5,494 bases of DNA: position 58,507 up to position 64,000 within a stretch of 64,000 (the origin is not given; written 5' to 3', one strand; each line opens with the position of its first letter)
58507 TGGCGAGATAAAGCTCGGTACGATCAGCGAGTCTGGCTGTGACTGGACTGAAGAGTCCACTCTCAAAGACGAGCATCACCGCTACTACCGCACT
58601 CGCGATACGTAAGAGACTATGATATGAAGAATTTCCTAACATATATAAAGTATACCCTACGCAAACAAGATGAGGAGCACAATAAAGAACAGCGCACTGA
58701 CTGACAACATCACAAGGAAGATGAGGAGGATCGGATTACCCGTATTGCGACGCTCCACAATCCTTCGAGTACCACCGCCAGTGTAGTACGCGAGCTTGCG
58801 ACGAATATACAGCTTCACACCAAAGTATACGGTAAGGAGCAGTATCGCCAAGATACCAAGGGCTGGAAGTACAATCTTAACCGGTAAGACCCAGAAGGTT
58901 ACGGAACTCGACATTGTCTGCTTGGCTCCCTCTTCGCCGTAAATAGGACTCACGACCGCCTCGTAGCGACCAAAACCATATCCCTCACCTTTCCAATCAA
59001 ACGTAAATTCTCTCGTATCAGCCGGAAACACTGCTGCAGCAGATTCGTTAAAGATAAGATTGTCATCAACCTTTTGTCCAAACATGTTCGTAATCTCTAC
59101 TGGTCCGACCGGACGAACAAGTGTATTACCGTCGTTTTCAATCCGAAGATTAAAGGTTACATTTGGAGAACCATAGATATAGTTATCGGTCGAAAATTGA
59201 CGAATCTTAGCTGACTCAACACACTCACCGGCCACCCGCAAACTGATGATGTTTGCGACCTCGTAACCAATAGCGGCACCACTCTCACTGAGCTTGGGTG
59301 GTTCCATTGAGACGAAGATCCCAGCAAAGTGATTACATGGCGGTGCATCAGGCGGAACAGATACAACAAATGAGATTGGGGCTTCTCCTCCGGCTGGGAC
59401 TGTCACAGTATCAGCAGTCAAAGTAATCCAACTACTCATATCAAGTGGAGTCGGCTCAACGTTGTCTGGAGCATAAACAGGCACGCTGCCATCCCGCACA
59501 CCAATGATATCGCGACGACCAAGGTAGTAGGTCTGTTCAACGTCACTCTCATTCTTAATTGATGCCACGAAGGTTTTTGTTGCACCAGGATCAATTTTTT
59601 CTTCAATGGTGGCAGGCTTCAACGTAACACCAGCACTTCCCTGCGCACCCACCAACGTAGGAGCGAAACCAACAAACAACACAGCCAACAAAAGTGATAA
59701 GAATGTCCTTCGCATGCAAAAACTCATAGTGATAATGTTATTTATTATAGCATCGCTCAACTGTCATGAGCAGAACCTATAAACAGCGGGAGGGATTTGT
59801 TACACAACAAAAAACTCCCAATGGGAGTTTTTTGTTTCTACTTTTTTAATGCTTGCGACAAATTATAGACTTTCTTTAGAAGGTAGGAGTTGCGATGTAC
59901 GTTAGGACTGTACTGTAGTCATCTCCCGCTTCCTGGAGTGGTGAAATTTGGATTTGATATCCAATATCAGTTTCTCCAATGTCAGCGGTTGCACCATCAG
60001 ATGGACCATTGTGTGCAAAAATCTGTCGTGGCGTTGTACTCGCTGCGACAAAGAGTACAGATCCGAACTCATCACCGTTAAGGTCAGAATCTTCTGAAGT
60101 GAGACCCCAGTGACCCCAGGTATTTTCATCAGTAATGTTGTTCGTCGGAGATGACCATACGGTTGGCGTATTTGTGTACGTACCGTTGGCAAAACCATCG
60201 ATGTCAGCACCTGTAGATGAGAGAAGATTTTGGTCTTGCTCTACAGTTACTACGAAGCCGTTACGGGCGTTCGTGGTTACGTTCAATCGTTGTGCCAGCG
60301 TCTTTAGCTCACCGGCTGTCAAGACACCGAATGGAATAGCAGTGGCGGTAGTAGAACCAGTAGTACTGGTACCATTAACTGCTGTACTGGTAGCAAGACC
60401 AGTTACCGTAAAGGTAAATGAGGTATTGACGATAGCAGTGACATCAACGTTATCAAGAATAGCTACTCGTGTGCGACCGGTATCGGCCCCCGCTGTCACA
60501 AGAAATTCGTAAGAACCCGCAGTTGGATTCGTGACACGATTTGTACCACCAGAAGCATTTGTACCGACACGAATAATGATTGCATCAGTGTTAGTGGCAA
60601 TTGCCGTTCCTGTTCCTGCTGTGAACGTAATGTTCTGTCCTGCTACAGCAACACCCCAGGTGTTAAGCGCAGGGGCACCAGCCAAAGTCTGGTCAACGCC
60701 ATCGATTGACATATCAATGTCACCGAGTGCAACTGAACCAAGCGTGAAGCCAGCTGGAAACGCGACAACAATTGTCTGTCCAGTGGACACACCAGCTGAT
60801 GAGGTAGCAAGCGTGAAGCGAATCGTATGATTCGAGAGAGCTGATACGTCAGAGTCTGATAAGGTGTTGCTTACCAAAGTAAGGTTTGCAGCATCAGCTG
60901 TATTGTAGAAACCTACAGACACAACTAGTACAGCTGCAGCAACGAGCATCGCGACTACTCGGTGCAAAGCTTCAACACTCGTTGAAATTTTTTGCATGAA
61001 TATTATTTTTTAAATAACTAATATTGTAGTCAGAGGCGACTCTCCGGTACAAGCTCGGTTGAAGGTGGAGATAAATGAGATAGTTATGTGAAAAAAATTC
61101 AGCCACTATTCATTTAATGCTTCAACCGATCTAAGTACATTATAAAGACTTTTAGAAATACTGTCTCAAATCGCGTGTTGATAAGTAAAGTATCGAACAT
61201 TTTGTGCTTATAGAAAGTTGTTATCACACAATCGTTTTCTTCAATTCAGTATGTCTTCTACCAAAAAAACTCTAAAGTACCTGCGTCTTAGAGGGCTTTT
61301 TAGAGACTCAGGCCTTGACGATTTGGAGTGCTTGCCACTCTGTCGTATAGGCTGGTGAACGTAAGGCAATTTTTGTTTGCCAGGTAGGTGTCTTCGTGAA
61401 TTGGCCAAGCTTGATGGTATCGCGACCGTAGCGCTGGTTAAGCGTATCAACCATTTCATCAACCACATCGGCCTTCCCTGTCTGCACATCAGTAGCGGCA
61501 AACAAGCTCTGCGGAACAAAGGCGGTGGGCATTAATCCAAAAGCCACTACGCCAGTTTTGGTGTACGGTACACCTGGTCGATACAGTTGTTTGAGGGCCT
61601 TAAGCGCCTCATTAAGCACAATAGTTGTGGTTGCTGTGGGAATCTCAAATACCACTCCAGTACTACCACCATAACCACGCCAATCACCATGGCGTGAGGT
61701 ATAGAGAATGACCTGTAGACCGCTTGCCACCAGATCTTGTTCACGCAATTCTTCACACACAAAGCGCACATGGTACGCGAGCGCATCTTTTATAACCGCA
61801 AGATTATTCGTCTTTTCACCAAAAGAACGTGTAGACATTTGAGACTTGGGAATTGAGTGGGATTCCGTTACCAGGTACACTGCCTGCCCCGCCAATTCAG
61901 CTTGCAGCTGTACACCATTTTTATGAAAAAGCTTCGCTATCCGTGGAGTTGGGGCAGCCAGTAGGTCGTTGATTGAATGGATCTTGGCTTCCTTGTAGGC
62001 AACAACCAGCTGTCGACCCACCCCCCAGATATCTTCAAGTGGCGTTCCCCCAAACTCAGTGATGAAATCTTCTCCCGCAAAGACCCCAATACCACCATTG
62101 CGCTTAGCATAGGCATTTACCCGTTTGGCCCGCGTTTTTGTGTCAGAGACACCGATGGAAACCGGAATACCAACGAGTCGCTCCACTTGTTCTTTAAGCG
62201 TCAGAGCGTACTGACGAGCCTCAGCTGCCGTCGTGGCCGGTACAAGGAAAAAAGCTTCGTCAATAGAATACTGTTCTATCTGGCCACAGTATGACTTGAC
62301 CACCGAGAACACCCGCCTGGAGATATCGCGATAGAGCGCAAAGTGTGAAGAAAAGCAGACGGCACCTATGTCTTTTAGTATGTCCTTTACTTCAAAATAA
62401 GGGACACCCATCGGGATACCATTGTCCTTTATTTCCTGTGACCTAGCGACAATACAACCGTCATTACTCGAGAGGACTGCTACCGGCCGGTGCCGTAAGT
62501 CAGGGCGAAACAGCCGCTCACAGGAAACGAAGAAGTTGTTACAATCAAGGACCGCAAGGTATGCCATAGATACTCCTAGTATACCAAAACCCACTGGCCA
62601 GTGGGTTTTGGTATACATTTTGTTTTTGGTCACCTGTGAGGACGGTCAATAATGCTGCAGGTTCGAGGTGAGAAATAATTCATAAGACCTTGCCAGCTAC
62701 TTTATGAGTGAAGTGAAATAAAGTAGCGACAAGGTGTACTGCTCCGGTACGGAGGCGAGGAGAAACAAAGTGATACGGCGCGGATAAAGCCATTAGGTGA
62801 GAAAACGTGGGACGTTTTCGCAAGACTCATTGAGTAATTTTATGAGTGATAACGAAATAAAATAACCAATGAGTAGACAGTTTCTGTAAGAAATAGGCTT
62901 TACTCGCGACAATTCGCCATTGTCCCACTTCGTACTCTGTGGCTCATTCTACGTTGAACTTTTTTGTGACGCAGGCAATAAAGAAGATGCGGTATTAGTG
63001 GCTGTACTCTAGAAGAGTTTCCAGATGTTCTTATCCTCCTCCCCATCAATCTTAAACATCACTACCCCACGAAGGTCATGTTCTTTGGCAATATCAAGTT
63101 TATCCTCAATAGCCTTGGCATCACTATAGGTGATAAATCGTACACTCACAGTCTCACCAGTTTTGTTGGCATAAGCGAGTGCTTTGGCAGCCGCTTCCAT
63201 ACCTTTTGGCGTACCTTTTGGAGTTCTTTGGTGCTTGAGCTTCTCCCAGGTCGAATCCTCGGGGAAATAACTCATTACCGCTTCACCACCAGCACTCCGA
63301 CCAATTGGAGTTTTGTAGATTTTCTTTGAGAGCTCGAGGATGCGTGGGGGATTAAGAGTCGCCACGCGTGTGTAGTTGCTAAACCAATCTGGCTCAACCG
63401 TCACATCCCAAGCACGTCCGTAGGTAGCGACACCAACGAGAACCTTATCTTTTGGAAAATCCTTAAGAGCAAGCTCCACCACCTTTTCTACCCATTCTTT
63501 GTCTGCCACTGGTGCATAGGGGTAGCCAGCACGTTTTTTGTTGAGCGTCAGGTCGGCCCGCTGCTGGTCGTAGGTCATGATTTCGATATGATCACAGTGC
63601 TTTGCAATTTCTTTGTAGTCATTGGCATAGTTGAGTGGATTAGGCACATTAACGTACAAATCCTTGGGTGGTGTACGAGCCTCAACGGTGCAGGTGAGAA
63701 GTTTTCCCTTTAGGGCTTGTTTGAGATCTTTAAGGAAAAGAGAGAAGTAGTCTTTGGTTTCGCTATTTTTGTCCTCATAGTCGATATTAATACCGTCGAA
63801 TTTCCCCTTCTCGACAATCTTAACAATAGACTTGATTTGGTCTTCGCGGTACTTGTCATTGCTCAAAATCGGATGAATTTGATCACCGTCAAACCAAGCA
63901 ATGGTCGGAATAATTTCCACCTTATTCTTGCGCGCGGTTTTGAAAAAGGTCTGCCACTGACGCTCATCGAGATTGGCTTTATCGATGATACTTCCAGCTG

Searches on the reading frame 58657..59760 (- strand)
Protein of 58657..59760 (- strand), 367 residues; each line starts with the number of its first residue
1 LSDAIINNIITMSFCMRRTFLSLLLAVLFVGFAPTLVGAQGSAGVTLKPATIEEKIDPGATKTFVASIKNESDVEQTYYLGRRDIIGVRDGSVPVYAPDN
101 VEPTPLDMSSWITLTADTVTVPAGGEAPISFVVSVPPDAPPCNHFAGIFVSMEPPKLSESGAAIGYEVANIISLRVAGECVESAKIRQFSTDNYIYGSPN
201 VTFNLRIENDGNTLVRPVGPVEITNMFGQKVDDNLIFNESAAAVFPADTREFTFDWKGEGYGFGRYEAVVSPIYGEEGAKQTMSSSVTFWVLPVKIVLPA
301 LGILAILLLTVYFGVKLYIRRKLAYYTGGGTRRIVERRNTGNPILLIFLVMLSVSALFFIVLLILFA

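Call 18: search_protein_families(library=pfam, proteins=[window:58657-59760:-], max_evalue=0.01)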
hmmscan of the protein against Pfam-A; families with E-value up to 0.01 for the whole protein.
window:58657-59760:- (367 aa): 3 families
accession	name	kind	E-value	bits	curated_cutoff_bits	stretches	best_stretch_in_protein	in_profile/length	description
PF06280.18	fn3_5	-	0.00081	20.5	27.6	1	60-155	8-101/112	Fn3-like domain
PF06030.18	WxLIP_PGBD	-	0.0024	18.3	27.3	1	55-148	22-117/121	WxL Interacting Protein, peptidoglycan binding domain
PF23714.1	Rv3627c_N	-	0.0072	16.7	27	0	25-60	21-56/58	Carboxypeptidase Rv3627c-like, N-terminal domain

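Call 55: search_protein_families(library=ncbifam, proteins=[window:58657-59760:-], max_evalue=0.1)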
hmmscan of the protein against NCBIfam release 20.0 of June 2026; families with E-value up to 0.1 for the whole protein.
window:58657-59760:- (367 aa): 1 family
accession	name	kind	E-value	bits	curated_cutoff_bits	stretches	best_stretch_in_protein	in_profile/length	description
NF041740.1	choice_anch_T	equivalog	0.037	13.2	70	0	108-138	75-105/259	choice-of-anchor T family protein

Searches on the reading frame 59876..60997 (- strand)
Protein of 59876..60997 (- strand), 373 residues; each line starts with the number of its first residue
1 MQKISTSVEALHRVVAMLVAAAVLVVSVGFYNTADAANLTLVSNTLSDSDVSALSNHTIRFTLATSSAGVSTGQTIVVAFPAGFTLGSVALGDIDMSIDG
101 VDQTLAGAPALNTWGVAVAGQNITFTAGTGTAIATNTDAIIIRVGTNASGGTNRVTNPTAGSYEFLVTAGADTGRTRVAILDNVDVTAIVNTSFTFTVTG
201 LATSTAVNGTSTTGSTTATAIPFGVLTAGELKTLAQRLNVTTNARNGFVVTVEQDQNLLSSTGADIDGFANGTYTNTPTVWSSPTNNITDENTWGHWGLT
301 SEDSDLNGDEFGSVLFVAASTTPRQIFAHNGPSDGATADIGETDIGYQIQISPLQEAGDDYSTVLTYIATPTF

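Call 18: search_protein_families(library=pfam, proteins=[window:59876-60997:-], max_evalue=0.01)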
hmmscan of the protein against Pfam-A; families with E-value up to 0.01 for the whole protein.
window:59876-60997:- (373 aa): 0 families

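Call 55: search_protein_families(library=ncbifam, proteins=[window:59876-60997:-], max_evalue=0.1)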
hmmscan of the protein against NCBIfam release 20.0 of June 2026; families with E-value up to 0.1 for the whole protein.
window:59876-60997:- (373 aa): 1 family
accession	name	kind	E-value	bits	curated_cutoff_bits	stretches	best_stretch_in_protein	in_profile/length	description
NF058581.1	CPR_Pam_pilin_C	domain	0.0008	19.5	55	1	217-373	2-148/148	Pam pilus system pilin subunit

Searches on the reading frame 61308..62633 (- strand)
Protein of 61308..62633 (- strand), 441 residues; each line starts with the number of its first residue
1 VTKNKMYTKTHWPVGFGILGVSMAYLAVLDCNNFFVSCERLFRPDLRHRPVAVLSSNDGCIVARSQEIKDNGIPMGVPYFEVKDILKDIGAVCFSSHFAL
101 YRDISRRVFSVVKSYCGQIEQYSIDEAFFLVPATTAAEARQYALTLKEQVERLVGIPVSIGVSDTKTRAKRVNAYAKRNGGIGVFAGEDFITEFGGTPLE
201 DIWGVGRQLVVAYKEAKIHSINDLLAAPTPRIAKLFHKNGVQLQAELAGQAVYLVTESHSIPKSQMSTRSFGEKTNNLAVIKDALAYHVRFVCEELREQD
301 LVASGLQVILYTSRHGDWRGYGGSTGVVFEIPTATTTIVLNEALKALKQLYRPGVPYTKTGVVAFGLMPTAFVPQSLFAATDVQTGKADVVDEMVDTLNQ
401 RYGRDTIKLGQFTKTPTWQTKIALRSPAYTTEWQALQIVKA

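Call 53: search_protein_families(library=pfam, proteins=[window:61308-62633:-], max_evalue=0.01)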
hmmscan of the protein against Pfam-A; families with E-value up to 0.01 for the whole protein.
window:61308-62633:- (441 aa): 3 families
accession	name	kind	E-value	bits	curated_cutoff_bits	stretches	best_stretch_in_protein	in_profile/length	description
PF00817.25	IMS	-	8.4e-34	117.1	23.2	1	29-170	1-144/148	impB/mucB/samB family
PF13438.11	DUF4113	-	3.8e-13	49.7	24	1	393-436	5-48/51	Domain of unknown function (DUF4113)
PF11799.13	IMS_C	-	1.8e-12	48.1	20.7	1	262-372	1-104/109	impB/mucB/samB family C-terminal domain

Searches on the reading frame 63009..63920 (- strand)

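Call 53: search_protein_families(library=pfam, proteins=[window:63009-63920:-], max_evalue=0.01)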
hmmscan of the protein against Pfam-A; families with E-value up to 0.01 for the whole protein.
window:63009-63920:- (303 aa): 1 family
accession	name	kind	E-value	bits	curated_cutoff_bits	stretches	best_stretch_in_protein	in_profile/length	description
PF00704.34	Glyco_hydro_18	-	3.5e-31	109.5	29.6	1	11-292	76-315/317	Glycosyl hydrolases family 18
